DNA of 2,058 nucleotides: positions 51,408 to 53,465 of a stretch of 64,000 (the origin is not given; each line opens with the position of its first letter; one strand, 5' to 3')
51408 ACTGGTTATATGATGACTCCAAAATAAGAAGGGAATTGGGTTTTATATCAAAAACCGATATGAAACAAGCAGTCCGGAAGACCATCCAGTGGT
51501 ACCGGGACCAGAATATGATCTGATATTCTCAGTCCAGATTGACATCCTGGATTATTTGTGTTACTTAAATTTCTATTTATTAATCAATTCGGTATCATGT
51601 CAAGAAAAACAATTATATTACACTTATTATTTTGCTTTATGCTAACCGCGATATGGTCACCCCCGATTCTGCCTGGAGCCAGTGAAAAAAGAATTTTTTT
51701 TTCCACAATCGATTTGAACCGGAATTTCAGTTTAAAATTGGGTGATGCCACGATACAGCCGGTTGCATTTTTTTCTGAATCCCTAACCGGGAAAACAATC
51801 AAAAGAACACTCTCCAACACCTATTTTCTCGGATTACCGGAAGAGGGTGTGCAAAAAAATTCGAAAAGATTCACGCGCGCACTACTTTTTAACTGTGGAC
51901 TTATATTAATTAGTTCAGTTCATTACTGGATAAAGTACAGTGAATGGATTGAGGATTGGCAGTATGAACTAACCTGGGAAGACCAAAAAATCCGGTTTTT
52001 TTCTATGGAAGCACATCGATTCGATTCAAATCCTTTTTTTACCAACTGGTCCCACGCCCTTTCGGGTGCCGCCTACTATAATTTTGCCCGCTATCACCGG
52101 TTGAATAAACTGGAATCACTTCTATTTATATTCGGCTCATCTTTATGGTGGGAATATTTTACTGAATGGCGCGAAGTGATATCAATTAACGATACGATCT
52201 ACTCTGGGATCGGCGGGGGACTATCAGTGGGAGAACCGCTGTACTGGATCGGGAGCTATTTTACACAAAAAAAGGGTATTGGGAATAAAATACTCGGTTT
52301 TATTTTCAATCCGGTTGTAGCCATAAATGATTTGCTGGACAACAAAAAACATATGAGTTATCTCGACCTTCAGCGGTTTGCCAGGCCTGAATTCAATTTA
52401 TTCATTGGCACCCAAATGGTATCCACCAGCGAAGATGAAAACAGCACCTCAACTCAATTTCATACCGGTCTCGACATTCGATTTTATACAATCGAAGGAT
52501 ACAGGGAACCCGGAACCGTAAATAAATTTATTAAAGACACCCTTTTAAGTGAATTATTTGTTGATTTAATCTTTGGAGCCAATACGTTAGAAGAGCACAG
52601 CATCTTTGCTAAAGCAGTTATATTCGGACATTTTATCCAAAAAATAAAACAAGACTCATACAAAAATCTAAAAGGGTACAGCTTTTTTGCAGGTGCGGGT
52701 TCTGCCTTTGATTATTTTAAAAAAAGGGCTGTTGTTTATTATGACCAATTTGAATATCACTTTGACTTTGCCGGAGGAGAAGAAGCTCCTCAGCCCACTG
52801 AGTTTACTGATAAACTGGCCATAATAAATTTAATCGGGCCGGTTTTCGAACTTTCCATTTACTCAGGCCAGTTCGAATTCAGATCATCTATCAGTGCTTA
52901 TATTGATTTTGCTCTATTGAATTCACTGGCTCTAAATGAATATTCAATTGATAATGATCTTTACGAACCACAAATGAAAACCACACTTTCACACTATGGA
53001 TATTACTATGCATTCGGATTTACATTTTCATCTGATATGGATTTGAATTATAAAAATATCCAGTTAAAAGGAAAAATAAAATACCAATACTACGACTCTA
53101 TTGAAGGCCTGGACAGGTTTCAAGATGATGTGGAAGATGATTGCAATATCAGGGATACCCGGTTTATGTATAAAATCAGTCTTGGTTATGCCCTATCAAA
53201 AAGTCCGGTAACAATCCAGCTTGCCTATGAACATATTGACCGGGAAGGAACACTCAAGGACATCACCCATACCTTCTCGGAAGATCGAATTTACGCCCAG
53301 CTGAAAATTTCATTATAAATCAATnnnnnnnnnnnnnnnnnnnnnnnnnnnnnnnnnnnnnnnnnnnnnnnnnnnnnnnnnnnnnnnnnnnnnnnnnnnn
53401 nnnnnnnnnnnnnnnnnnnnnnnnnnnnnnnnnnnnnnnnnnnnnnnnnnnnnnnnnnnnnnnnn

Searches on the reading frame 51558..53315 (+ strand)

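Call 73: search_protein_families(library=pfam, proteins=[window:51558-53315:+], max_evalue=0.001)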
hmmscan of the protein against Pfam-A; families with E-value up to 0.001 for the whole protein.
window:51558-53315:+ (586 aa): 1 family
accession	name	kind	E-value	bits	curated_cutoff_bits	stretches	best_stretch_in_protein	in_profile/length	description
PF13084.11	DUF3943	-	7.9e-20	71.2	27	1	154-252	3-107/108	Domain of unknown function (DUF3943)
